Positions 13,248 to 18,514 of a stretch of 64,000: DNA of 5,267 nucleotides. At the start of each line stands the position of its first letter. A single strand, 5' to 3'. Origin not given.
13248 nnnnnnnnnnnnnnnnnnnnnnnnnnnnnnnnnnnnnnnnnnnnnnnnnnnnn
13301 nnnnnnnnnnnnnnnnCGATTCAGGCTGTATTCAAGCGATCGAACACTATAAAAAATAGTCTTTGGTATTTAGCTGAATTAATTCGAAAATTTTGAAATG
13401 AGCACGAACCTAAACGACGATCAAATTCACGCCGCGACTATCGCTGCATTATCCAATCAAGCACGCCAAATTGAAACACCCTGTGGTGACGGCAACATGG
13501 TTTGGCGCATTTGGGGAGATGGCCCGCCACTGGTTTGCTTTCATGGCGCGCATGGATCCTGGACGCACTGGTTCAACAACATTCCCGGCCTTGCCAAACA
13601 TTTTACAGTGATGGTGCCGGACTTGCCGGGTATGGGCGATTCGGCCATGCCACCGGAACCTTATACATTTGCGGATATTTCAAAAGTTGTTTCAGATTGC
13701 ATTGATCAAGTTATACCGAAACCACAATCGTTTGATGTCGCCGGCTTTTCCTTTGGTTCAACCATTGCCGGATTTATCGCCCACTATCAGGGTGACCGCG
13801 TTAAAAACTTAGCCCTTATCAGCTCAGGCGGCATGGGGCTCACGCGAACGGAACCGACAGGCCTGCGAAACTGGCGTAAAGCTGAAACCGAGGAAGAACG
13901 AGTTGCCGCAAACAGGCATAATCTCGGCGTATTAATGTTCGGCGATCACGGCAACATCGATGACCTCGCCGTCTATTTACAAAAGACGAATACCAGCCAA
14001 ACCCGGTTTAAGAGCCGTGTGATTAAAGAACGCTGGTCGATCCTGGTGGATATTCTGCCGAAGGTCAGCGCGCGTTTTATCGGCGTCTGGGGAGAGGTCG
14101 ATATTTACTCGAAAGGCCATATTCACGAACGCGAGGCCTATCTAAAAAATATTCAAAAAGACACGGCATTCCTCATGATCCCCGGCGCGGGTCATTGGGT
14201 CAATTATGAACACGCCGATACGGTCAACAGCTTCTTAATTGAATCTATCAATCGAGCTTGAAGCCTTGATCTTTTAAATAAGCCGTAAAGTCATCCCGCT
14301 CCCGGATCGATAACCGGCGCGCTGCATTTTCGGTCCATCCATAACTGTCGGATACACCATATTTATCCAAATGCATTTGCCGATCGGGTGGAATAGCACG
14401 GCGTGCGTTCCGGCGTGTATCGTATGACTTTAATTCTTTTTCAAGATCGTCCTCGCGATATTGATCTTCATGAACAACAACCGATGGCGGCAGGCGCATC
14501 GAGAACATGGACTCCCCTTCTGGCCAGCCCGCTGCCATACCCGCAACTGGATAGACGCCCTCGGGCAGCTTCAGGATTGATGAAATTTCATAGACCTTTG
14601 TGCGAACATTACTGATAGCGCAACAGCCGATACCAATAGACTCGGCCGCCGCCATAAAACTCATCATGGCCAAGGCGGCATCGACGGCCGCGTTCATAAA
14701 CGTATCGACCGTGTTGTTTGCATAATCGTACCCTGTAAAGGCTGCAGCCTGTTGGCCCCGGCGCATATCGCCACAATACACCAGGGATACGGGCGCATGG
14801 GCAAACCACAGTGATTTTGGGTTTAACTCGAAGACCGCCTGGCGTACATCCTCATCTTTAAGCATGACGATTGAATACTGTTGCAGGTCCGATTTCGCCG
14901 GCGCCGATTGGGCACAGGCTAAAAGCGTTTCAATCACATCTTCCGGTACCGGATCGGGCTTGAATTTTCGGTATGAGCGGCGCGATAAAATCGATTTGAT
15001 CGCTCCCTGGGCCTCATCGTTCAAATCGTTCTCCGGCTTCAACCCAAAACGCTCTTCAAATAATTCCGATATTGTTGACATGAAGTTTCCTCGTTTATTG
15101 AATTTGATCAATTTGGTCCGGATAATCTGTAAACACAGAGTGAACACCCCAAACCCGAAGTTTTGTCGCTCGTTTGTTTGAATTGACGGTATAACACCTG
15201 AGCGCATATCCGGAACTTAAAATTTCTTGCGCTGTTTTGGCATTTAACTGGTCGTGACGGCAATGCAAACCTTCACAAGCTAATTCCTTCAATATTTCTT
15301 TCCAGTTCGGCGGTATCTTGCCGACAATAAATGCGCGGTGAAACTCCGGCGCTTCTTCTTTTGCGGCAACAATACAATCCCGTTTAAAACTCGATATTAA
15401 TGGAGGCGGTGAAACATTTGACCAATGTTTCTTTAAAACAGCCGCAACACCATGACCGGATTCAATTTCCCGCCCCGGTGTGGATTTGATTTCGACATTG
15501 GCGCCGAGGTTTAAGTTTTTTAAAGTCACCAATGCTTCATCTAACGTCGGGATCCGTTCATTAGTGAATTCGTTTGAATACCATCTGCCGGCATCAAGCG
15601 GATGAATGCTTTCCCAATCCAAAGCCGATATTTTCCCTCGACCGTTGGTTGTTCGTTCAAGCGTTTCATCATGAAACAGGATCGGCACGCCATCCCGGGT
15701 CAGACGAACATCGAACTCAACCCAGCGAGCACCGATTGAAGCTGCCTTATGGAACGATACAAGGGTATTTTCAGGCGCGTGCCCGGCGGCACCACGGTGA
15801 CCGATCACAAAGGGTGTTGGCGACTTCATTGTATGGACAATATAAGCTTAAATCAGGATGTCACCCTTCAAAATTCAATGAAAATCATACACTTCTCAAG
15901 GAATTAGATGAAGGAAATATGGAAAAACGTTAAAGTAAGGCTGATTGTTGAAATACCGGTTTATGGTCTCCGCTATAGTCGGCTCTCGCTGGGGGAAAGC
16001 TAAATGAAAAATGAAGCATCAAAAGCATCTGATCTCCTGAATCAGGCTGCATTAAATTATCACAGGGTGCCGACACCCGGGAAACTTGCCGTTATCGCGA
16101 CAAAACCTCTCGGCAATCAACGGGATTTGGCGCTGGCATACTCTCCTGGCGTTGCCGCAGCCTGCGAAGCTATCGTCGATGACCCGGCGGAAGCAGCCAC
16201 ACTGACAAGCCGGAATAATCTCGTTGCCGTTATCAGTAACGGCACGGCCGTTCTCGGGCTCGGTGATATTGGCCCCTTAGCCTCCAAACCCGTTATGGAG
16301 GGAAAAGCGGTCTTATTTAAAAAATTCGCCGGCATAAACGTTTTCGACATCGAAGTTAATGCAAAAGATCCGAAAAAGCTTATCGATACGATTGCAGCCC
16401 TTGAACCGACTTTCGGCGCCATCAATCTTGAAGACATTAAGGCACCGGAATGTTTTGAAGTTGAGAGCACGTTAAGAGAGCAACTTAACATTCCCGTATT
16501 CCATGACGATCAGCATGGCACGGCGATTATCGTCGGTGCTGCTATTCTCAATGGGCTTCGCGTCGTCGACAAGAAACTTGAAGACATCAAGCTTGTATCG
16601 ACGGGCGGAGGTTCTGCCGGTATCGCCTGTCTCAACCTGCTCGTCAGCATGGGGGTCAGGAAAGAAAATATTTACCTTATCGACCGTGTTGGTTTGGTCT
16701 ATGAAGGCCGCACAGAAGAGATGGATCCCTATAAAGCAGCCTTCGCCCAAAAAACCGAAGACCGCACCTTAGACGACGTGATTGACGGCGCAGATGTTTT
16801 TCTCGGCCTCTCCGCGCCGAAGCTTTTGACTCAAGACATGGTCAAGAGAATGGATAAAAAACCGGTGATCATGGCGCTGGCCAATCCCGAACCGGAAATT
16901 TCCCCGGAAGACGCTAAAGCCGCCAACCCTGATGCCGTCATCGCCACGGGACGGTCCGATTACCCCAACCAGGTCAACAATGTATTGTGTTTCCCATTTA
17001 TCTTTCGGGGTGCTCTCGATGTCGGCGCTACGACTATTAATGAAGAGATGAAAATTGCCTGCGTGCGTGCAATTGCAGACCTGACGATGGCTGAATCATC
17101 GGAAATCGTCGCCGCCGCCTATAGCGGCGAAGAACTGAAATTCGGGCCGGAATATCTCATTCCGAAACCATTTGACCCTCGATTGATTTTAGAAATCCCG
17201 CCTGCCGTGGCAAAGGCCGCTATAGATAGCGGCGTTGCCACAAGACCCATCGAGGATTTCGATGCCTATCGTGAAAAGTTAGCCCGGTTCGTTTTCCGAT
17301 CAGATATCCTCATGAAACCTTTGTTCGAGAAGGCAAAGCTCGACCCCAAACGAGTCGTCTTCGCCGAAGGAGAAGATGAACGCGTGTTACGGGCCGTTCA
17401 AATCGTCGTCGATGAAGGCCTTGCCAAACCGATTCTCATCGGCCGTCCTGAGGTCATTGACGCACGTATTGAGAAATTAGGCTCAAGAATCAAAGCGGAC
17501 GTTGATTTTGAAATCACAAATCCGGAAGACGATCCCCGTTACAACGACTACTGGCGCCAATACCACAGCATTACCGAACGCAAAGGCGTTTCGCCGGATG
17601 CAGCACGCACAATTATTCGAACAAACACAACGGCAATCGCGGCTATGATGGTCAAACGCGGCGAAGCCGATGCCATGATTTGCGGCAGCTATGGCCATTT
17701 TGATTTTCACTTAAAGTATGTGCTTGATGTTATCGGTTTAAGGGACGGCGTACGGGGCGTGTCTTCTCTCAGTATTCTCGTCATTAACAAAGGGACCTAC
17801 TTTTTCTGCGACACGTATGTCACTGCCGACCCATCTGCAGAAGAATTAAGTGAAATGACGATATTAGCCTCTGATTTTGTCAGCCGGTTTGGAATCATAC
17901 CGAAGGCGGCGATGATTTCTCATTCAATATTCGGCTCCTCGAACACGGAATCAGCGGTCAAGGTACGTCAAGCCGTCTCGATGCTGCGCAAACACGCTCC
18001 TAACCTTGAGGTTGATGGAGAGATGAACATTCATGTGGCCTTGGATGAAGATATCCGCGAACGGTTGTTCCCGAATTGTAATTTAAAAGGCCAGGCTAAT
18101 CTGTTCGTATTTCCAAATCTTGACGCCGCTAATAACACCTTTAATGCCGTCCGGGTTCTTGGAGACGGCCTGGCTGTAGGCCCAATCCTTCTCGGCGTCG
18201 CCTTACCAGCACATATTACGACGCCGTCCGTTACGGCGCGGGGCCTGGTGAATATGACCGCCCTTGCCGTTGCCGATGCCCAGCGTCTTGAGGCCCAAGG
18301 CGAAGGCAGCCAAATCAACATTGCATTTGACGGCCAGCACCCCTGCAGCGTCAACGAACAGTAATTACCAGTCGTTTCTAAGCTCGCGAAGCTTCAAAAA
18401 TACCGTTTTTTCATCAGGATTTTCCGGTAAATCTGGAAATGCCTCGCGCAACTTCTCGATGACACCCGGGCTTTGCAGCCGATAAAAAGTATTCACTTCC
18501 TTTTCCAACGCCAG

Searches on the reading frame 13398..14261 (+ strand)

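Call 46: search_protein_families(library=pfam, proteins=[window:13398-14261:+], max_evalue=0.0001)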
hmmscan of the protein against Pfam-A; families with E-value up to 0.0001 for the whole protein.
window:13398-14261:+ (287 aa): 3 families
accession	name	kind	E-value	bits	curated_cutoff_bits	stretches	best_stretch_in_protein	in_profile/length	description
PF00561.26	Abhydrolase_1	-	1.3e-18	68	25.8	1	43-150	1-103/245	alpha/beta hydrolase fold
PF12697.13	Abhydrolase_6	-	1.9e-15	58.6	26.3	1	45-277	1-215/217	Alpha/beta hydrolase family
PF00975.26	Thioesterase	-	5e-06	27.3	26.4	1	44-129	2-85/226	Thioesterase domain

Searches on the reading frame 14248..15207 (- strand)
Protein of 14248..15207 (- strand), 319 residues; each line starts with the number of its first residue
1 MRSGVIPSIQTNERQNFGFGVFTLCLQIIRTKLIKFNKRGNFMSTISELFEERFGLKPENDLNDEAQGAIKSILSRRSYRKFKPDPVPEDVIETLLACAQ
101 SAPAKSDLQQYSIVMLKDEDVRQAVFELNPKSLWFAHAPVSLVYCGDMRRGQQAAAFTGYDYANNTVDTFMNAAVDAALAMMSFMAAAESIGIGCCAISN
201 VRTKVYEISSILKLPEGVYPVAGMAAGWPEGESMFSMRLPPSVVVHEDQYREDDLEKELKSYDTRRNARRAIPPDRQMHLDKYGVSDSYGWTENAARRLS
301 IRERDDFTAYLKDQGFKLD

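Call 46: search_protein_families(library=pfam, proteins=[window:14248-15207:-], max_evalue=0.0001)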
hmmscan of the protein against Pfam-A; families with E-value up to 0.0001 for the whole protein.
window:14248-15207:- (319 aa): 1 family
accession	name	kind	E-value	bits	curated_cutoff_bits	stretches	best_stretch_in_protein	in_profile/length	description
PF00881.29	Nitroreductase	-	1.5e-22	81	23.5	1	73-228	1-167/167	Nitroreductase family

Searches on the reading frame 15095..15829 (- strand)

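Call 46: search_protein_families(library=pfam, proteins=[window:15095-15829:-], max_evalue=0.0001)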
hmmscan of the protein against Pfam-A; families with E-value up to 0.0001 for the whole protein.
window:15095-15829:- (244 aa): 1 family
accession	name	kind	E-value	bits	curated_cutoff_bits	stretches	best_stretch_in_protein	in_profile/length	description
PF03009.23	GDPD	-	4.1e-48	165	23.6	1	11-238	1-243/244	Glycerophosphoryl diester phosphodiesterase family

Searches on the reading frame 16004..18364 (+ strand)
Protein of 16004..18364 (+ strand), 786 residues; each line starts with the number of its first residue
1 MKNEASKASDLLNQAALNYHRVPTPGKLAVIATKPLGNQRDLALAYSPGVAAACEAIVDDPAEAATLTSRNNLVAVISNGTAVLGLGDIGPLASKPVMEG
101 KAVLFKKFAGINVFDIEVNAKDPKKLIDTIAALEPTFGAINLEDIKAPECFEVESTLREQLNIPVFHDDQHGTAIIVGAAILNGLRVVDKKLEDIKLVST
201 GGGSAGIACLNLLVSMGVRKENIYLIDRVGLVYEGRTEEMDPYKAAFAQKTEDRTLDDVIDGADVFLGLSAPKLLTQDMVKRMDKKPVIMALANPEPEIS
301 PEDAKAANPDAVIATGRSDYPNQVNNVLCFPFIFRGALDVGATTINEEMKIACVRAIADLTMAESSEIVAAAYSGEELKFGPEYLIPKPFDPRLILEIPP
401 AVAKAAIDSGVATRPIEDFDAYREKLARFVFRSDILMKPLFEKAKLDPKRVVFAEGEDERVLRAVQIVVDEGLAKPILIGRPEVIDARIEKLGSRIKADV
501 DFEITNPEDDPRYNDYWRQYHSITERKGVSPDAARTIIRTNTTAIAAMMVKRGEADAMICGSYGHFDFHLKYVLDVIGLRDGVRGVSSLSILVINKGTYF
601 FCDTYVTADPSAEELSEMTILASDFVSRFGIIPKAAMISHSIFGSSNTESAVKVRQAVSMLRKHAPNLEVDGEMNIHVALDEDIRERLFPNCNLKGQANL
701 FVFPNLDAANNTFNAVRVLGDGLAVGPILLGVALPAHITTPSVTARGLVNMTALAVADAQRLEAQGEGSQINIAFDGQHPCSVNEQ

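Call 45: search_protein_families(library=pfam, proteins=[window:16004-18364:+], max_evalue=0.0001)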
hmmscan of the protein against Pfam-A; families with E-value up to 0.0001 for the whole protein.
window:16004-18364:+ (786 aa): 3 families
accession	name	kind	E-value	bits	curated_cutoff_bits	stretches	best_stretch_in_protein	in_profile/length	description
PF01515.24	PTA_PTB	-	2.4e-99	333.2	24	1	436-756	2-319/319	Phosphate acetyl/butaryl transferase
PF00390.24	malic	-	1.9e-28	99.9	23.1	1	27-158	3-182/182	Malic enzyme, N-terminal domain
PF03949.21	Malic_M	-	1.7e-24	87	23.5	1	172-365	3-229/258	Malic enzyme, NAD binding domain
